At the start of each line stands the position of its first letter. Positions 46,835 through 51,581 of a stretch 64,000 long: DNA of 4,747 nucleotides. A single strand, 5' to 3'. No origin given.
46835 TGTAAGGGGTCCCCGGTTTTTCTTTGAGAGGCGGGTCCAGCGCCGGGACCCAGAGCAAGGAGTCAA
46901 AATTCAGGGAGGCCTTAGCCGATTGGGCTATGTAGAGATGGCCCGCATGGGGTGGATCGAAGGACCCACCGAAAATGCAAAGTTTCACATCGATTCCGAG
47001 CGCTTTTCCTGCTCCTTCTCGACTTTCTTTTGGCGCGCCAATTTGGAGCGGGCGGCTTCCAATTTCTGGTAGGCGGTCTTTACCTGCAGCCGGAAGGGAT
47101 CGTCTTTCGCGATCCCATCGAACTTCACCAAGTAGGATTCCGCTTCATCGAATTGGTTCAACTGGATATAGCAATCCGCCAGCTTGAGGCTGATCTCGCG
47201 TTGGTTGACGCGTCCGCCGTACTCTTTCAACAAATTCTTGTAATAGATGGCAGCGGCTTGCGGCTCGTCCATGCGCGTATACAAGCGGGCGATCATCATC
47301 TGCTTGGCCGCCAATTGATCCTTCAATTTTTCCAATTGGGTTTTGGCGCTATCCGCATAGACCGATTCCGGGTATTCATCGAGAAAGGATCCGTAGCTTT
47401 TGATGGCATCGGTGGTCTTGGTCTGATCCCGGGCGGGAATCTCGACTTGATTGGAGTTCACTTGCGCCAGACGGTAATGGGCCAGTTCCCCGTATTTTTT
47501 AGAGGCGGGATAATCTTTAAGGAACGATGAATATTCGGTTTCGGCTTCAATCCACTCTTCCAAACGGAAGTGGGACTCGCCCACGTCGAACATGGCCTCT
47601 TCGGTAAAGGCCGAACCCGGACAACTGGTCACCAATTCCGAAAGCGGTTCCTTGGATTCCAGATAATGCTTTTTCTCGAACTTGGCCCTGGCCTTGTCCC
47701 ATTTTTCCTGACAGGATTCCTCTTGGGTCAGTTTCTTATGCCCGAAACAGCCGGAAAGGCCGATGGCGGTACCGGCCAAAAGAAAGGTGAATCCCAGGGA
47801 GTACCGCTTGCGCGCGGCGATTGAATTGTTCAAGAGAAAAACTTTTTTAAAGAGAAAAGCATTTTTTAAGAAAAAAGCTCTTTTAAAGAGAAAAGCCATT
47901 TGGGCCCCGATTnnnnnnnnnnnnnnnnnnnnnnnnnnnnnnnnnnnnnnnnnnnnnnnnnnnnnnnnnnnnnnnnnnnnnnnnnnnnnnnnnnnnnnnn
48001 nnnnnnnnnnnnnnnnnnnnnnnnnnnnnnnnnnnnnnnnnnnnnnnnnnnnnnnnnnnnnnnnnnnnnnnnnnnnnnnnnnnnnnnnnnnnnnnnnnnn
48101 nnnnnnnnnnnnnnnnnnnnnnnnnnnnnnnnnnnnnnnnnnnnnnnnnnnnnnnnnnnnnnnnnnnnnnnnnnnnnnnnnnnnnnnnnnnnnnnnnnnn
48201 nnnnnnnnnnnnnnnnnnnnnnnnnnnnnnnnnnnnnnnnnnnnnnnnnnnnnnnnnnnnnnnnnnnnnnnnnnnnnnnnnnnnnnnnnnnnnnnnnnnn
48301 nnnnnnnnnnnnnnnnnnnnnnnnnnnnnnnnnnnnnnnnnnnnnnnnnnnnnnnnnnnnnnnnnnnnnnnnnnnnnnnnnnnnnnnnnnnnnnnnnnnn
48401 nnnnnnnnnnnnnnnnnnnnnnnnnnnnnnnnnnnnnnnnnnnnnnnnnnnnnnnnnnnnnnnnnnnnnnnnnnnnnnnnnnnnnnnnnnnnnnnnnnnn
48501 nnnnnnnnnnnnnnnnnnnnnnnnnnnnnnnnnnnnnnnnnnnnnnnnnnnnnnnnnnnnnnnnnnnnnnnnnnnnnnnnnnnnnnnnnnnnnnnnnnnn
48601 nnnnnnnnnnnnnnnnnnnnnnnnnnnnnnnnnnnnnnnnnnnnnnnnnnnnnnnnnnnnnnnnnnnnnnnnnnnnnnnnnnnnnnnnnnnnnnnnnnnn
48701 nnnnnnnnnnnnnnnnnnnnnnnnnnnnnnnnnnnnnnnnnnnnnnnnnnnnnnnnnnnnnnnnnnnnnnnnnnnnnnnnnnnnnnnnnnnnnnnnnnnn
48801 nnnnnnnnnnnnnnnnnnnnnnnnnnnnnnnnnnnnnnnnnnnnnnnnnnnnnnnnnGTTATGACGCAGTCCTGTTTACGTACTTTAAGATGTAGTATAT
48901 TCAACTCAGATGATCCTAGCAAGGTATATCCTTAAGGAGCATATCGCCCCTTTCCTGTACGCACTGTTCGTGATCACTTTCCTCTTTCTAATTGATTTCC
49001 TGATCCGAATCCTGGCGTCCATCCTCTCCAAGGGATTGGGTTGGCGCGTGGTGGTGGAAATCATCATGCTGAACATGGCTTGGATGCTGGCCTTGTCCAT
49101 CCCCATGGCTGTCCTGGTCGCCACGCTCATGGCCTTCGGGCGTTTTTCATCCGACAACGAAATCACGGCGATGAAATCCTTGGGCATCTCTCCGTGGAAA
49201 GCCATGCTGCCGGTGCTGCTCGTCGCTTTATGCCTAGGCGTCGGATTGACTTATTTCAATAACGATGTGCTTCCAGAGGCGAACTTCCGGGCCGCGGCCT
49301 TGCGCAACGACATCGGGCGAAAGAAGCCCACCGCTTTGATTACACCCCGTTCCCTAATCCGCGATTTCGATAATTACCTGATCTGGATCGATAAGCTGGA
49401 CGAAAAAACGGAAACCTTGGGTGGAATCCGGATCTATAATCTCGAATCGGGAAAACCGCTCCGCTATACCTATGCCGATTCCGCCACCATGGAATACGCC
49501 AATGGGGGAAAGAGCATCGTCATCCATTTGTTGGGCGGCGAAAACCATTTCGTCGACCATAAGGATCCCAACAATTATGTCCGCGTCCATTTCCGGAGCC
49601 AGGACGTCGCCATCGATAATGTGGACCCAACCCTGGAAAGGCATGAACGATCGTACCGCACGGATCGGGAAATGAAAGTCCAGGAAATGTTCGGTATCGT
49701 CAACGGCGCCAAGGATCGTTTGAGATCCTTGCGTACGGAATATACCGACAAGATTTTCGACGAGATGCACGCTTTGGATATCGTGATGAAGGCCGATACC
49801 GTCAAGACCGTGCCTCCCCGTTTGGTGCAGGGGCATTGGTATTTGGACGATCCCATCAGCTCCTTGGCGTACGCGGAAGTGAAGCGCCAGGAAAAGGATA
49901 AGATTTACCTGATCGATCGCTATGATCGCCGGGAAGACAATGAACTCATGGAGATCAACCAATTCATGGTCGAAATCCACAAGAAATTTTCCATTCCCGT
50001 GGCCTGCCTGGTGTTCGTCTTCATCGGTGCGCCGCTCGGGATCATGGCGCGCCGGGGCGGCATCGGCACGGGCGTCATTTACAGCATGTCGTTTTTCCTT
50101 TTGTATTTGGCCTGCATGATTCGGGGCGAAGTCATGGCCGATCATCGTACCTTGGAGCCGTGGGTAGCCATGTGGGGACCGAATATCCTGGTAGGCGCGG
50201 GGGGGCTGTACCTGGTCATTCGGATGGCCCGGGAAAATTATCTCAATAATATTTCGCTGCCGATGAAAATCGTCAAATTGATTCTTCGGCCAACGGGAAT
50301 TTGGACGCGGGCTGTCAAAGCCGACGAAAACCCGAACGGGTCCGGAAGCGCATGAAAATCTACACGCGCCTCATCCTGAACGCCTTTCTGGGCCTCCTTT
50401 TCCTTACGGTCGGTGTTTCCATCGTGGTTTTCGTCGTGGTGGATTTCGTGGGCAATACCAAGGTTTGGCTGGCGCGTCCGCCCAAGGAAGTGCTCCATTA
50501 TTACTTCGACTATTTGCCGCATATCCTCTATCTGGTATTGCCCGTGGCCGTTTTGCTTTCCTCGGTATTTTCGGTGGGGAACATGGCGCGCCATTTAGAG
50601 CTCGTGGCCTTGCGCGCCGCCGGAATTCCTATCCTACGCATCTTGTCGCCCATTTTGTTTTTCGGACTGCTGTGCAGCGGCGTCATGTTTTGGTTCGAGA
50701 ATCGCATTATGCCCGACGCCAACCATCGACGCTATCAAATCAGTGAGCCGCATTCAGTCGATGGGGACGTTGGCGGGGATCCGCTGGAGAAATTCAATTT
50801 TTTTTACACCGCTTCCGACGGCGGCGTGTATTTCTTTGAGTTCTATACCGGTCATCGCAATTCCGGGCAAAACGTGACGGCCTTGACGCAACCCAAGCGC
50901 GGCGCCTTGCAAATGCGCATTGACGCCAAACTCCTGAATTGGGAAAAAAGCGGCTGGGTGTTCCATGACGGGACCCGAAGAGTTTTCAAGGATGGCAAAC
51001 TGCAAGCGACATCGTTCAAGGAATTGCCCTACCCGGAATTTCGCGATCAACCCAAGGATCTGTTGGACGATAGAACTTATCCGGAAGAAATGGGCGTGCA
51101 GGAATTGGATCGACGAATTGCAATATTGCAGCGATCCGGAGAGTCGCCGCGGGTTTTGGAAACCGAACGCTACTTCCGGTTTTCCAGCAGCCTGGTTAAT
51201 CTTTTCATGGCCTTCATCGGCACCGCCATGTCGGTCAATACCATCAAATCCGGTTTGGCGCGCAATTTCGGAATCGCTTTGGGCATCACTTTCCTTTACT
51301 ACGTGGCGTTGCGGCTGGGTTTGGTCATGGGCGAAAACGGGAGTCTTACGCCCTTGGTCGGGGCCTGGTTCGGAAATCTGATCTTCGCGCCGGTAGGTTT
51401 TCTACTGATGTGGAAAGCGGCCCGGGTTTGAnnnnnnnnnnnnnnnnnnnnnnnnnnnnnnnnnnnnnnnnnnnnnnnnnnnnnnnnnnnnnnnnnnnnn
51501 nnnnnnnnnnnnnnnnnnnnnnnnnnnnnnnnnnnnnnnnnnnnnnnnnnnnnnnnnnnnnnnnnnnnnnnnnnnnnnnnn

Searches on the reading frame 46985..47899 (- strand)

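Call 44: search_protein_families(library=pfam, proteins=[window:46985-47899:-], max_evalue=0.0001)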
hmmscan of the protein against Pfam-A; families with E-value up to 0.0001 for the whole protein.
window:46985-47899:- (304 aa): 10 families
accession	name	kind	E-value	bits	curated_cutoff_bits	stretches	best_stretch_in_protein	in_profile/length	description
PF13525.12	YfiO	-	7.1e-24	85.2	25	1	63-235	5-179/203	Outer membrane lipoprotein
PF13174.12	TPR_6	-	7.9e-14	51.7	26.3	0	101-133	1-33/33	Tetratricopeptide repeat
PF13428.12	TPR_14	-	2e-07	31.4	23.5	0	235-267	2-34/44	Tetratricopeptide repeat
PF13512.12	TPR_18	-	6.5e-07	30.1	21.9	1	60-188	7-144/145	Tetratricopeptide repeat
PF07719.23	TPR_2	-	7.7e-07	29.2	27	0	239-257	6-24/34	Tetratricopeptide repeat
PF14559.12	TPR_19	-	9.1e-07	29.6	25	1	212-259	6-50/68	Tetratricopeptide repeat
PF13432.12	TPR_16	-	1.7e-06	28.8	32.7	0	202-257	2-54/65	Tetratricopeptide repeat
PF13176.12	TPR_7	-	2.5e-06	27.6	27.9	0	239-266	4-31/36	Tetratricopeptide repeat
PF13181.12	TPR_8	-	2.4e-05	24.6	25.7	0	238-266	5-33/34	Tetratricopeptide repeat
PF13424.12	TPR_12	-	7.8e-05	23.2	30.1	0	197-257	3-68/77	Tetratricopeptide repeat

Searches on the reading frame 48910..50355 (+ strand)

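Call 44: search_protein_families(library=pfam, proteins=[window:48910-50355:+], max_evalue=0.0001)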
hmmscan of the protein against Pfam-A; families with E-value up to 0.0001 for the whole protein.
window:48910-50355:+ (481 aa): 1 family
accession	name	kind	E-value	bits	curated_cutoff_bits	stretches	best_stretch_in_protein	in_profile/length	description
PF03739.19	LptF_LptG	-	2.3e-85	287.2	27.9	1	5-438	1-353/353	Lipopolysaccharide export system permease LptF/LptG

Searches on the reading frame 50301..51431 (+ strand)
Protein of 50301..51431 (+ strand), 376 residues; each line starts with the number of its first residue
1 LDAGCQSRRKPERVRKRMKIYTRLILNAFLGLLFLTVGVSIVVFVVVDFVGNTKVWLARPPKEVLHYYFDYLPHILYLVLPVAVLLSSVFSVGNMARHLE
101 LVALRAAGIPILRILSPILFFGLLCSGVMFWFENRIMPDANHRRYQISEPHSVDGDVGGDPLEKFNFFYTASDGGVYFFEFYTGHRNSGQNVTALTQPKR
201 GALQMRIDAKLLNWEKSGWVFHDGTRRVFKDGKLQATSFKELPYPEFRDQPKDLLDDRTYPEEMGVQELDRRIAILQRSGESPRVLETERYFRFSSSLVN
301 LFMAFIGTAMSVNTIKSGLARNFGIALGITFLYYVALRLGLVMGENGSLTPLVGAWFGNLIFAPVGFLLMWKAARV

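Call 44: search_protein_families(library=pfam, proteins=[window:50301-51431:+], max_evalue=0.0001)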
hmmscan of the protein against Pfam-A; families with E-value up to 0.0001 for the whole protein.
window:50301-51431:+ (376 aa): 1 family
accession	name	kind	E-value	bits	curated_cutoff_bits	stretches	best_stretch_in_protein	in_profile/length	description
PF03739.19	LptF_LptG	-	3.6e-71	240.5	27.9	1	23-372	1-353/353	Lipopolysaccharide export system permease LptF/LptG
